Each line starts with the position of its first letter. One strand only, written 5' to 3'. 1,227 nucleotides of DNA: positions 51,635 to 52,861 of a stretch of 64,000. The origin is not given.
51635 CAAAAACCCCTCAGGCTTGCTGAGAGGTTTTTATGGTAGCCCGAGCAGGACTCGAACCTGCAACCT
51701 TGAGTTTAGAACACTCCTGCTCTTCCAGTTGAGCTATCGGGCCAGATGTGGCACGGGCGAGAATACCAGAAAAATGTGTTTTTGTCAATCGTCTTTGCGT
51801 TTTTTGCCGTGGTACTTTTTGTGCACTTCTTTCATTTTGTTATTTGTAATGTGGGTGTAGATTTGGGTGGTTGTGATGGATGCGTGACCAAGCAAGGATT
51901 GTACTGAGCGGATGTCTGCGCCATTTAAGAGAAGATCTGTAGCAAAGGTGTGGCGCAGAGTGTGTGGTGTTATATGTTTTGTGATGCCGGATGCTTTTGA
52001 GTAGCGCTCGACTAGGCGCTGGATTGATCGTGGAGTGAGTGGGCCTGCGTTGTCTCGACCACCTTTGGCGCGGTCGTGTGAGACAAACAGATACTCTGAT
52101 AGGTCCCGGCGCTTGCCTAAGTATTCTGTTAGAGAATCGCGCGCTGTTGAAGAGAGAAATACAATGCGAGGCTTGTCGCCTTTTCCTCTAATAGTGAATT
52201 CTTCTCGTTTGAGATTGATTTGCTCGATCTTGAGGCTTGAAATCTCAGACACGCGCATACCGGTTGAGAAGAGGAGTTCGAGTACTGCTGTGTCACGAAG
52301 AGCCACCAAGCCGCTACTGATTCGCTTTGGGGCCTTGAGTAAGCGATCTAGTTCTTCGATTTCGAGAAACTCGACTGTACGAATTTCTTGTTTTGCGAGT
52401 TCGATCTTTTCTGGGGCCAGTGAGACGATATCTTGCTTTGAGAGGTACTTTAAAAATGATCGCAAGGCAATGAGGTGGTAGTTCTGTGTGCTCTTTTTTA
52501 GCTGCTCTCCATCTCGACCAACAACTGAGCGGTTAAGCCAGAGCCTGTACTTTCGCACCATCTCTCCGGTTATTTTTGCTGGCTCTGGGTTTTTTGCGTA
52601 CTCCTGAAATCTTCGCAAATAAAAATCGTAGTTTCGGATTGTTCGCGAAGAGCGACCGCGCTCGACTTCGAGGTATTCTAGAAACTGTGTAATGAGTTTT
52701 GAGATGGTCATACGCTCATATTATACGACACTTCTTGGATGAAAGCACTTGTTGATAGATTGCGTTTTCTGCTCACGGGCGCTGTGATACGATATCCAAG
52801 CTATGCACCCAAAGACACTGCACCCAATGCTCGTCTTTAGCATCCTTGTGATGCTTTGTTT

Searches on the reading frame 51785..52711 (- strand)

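Call 76: search_protein_families(library=ncbifam, proteins=[window:51785-52711:-], max_evalue=0.00001)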
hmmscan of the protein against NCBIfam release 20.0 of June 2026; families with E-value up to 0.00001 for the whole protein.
window:51785-52711:- (308 aa): 13 families
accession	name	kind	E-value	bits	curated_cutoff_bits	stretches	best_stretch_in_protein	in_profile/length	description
TIGR02225.1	recomb_XerD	equivalog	6.8e-74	248.8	329.6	1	9-302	2-288/290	site-specific tyrosine recombinase XerD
TIGR02224.1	recomb_XerC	equivalog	7.7e-74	248.7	335.15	1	9-305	2-294/295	tyrosine recombinase XerC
NF040815.2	recomb_XerA_Arch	equivalog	5e-72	242.6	220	1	9-296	2-262/263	site-specific tyrosine recombinase/integron integrase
NF001399.0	PRK00283.1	subfamily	9.7e-71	238.4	279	1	4-303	6-298/300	tyrosine recombinase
NF002331.0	PRK01287.1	subfamily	2.1e-52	178.3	371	1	2-307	25-331/365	site-specific tyrosine recombinase XerC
TIGR02249.1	integrase_gron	subfamily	7.8e-41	140.4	265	2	207-296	216-308/315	integron integrase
NF003462.0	PRK05084.1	equivalog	3.3e-39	134.6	267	1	137-300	194-356/360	tyrosine recombinase XerS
NF011946.0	PRK15417.1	equivalog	2.2e-23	83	435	1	229-292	256-319/337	integron integrase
NF007370.0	PRK09870.1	subfamily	7e-15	55.2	221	1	107-305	4-196/200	tyrosine-type DNA invertase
NF007371.0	PRK09871.1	subfamily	7.5e-11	41.9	222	1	116-293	7-179/198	tyrosine-type DNA invertase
NF040693.1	recomb_GmtY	equivalog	1.3e-09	37.8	340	1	207-295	352-439/441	gamma-mobile-trio recombinase GmtY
NF041502.1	integrase_1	equivalog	4.1e-08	32.4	350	0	230-298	302-370/484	site-specific integrase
NF002685.0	PRK02436.1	equivalog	1.6e-07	31.4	178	1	18-285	12-243/245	site-specific tyrosine recombinase XerD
